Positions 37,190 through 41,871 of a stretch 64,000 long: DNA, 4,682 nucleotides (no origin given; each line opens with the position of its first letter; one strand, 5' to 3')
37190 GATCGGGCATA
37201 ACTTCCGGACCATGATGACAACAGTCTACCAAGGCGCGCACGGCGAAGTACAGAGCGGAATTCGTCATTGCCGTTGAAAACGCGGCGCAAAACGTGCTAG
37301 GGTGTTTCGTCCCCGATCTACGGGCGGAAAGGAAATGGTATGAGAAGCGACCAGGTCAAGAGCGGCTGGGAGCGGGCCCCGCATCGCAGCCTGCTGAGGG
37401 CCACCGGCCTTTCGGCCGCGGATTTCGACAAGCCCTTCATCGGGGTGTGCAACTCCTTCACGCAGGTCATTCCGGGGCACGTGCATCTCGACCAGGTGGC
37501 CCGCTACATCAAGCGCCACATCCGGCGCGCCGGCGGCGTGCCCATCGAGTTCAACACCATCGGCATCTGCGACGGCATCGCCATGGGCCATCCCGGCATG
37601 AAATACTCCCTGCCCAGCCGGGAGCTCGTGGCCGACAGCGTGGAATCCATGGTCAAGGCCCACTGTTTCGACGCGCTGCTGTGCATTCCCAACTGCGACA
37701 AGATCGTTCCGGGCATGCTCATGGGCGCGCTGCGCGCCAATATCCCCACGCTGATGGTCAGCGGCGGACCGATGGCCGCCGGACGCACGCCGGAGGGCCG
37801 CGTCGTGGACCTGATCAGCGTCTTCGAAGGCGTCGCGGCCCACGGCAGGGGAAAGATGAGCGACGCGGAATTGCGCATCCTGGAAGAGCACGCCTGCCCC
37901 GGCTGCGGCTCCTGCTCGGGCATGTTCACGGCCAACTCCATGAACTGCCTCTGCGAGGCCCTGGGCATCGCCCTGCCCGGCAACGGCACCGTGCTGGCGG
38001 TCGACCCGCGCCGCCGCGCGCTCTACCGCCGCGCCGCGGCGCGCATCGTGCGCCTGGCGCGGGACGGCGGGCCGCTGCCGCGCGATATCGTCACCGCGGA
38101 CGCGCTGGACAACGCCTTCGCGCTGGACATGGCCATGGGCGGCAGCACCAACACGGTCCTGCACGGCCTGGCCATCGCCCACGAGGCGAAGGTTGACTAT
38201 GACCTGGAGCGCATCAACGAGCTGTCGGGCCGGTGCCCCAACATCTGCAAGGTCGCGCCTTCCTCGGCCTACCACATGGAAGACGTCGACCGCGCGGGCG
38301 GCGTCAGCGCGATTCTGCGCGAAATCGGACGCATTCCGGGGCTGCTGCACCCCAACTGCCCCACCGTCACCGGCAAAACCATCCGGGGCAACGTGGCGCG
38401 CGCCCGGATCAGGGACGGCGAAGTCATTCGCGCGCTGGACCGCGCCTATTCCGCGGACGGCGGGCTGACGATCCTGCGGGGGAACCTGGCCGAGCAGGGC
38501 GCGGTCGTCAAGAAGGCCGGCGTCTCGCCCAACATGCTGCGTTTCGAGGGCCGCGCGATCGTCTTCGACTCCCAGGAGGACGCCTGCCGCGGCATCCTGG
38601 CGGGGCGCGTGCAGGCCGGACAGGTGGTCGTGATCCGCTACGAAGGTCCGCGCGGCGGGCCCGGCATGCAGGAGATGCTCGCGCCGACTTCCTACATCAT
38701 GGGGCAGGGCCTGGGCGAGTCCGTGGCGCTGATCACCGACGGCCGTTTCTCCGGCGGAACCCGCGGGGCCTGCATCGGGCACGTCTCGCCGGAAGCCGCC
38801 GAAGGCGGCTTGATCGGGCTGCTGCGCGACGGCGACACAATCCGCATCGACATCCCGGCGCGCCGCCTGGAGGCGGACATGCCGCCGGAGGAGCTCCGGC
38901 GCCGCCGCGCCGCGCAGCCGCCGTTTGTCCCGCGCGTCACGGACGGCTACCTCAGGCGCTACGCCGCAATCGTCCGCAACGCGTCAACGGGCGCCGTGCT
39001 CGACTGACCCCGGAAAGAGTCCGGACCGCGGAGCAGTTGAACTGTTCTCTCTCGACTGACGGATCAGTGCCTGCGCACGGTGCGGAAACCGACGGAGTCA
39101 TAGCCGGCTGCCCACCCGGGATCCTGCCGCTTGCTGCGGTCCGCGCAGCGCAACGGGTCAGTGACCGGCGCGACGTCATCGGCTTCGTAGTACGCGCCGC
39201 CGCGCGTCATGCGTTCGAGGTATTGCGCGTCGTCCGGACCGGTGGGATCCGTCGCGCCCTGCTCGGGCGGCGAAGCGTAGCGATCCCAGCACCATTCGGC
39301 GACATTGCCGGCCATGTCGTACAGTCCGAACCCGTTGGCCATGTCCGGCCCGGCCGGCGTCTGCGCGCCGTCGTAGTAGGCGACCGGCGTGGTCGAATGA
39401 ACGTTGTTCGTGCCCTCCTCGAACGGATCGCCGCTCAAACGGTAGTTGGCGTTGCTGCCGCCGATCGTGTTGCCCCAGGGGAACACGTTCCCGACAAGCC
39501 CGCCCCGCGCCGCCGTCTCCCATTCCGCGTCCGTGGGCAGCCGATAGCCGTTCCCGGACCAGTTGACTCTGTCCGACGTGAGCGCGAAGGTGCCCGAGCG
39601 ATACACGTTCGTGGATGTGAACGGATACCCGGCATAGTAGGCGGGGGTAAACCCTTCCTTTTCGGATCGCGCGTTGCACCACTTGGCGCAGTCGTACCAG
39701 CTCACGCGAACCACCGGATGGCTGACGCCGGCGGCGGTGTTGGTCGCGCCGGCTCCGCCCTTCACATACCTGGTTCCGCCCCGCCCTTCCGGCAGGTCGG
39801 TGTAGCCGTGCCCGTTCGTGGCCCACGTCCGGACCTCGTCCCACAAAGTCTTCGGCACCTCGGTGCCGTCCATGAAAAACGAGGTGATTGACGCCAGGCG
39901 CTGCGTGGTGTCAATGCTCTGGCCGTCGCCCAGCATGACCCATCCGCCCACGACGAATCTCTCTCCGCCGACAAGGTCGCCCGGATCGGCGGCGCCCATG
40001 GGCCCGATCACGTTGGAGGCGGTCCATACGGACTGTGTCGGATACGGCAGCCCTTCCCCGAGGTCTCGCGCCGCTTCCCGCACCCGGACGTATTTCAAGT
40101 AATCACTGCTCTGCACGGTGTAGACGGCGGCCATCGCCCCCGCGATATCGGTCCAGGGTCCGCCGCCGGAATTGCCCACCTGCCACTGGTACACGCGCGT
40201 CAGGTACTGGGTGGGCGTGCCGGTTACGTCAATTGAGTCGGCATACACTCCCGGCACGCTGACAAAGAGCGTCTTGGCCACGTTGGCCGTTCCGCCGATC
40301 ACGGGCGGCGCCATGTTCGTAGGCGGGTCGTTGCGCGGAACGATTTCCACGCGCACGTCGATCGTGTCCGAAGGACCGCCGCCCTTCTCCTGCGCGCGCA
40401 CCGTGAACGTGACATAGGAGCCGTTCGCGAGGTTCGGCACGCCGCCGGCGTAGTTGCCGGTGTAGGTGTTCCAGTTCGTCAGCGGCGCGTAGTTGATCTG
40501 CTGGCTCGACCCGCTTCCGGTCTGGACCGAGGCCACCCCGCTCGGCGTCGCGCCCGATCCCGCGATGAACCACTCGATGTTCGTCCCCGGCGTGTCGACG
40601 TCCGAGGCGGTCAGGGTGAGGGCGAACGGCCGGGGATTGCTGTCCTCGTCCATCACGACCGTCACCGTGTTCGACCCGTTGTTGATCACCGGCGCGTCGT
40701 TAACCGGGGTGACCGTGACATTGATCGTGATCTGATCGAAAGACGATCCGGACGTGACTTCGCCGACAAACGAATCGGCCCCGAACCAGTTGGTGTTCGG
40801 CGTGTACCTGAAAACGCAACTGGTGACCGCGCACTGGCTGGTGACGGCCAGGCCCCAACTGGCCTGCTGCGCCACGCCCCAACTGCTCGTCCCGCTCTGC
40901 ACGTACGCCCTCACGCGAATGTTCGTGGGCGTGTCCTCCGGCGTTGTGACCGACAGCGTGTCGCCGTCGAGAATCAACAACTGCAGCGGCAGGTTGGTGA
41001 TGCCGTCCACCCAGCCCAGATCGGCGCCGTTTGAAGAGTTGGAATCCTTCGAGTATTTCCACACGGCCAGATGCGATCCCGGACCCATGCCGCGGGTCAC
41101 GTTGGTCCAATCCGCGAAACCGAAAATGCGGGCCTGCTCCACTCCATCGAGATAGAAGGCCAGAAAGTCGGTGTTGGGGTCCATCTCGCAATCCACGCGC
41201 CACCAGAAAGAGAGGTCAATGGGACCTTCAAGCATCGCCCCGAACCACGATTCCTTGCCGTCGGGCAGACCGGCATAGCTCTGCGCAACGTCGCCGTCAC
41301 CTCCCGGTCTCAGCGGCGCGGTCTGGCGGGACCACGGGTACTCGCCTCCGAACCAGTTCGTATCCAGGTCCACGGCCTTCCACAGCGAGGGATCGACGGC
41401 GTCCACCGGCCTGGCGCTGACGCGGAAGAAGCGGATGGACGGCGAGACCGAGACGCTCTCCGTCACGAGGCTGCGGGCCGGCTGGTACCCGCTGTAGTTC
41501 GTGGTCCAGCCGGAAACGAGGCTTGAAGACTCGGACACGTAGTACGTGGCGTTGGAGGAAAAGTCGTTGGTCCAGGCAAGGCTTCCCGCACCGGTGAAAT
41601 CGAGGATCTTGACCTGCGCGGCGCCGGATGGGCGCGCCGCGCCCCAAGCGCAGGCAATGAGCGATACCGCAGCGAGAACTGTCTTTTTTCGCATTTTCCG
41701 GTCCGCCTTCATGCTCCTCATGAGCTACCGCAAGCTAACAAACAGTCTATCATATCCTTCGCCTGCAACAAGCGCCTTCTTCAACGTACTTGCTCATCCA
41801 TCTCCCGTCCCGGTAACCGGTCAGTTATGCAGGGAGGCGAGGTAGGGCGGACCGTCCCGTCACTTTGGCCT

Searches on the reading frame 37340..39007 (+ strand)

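Call 91: search_protein_families(library=pfam, proteins=[window:37340-39007:+], max_evalue=0.00001)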
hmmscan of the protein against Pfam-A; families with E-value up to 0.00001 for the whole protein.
window:37340-39007:+ (555 aa): 2 families
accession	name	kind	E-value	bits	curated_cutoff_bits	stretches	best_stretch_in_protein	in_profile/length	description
PF00920.27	ILVD_EDD_N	-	6.7e-133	443.2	27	1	31-349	1-314/316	Dihydroxy-acid/6-phosphogluconate dehydratase N-terminal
PF24877.1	ILV_EDD_C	-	1.1e-77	260.3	27.7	1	361-552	1-191/191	Dihydroxy-acid/6-phosphogluconate dehydratase C-terminal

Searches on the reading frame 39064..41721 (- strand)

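Call 8: search_protein_families(library=pfam, proteins=[window:39064-41721:-], max_evalue=0.01)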
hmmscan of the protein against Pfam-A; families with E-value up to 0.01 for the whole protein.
window:39064-41721:- (885 aa): 3 families
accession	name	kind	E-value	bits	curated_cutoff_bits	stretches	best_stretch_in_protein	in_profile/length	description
PF03781.23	FGE-sulfatase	-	5.6e-35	121.7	23.3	1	590-883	8-255/255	Sulfatase-modifying factor enzyme 1-like domain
PF17963.7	Big_9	-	0.00015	23.1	23.6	1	257-336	10-89/89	Bacterial Ig domain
PF17803.7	Cadherin_4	-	0.00031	21.6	25.1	1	332-385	2-52/71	Bacterial cadherin-like domain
